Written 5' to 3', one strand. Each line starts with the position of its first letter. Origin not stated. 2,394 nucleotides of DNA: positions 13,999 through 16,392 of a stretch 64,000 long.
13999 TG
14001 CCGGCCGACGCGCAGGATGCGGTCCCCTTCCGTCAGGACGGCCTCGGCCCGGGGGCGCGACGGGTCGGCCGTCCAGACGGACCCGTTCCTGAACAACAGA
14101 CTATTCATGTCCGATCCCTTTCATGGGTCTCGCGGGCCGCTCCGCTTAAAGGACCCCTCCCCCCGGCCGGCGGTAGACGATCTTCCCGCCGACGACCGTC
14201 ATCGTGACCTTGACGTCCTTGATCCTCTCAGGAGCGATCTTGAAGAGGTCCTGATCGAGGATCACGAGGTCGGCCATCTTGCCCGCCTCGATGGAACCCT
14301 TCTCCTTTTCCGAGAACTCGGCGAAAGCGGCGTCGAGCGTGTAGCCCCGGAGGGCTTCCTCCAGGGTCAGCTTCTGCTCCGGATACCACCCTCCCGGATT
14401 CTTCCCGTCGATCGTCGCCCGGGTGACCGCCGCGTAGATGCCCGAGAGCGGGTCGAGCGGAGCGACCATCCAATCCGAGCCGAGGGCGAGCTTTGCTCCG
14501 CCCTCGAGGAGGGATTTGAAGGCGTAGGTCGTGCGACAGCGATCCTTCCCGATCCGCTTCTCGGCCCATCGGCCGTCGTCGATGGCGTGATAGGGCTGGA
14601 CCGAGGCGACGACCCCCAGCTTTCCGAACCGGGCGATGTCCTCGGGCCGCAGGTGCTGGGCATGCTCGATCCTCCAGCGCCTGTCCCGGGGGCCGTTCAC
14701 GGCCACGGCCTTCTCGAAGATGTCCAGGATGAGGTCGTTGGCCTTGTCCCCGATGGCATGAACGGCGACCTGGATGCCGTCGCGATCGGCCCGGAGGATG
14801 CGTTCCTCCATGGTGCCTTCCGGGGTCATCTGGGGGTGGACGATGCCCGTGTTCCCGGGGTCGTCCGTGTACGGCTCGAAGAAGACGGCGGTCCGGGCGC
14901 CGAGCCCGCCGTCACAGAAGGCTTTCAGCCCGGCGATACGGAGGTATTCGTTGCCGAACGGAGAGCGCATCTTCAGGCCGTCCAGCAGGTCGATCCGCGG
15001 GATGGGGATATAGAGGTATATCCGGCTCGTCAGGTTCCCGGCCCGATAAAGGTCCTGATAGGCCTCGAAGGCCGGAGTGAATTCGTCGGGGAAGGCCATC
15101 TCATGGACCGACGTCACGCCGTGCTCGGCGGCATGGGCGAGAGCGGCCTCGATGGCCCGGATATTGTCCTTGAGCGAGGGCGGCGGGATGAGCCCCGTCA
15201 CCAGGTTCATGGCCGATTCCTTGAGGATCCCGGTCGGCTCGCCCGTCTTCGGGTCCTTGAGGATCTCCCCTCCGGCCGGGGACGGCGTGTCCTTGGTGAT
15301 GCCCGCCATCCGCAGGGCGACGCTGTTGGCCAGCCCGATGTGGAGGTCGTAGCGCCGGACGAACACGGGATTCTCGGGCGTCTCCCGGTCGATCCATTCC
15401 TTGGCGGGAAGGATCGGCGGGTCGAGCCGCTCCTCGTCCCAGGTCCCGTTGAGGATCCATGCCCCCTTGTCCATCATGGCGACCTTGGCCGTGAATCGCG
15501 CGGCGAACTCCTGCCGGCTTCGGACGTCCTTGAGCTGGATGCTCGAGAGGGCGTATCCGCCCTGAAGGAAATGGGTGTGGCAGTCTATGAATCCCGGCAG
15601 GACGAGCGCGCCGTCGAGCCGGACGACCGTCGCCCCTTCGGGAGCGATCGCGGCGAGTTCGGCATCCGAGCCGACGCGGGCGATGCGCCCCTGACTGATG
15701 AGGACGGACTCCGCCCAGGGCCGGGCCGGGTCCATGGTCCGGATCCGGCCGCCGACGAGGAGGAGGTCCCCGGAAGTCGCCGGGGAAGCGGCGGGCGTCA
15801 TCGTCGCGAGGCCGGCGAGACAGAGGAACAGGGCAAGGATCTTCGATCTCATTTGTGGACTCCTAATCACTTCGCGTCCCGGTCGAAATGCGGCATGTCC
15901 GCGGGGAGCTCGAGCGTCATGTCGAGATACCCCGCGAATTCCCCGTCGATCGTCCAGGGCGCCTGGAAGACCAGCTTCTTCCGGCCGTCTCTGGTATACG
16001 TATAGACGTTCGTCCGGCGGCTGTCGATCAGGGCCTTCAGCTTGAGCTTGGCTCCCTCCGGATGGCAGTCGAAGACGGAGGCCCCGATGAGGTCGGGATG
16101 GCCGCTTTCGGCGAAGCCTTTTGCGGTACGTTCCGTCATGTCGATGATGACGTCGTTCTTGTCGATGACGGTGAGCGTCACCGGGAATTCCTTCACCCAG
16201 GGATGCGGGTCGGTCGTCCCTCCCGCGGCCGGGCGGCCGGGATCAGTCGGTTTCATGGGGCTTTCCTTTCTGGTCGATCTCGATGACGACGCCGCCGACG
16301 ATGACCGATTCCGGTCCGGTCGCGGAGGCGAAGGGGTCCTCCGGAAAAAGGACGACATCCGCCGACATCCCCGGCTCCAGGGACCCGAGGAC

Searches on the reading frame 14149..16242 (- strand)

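Call 10: search_protein_families(library=pfam, max_evalue=0.00001, proteins=[window:14149-16242:-])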
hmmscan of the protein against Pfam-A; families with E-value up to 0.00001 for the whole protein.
seq(698 aa): 2 families
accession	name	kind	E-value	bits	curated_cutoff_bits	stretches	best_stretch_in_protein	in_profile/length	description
PF07969.17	Amidohydro_3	-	1e-112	378.5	29.7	1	206-690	2-472/472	Amidohydrolase family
PF01979.26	Amidohydro_1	-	2.2e-21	76.9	25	1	463-689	135-345/345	Amidohydrolase family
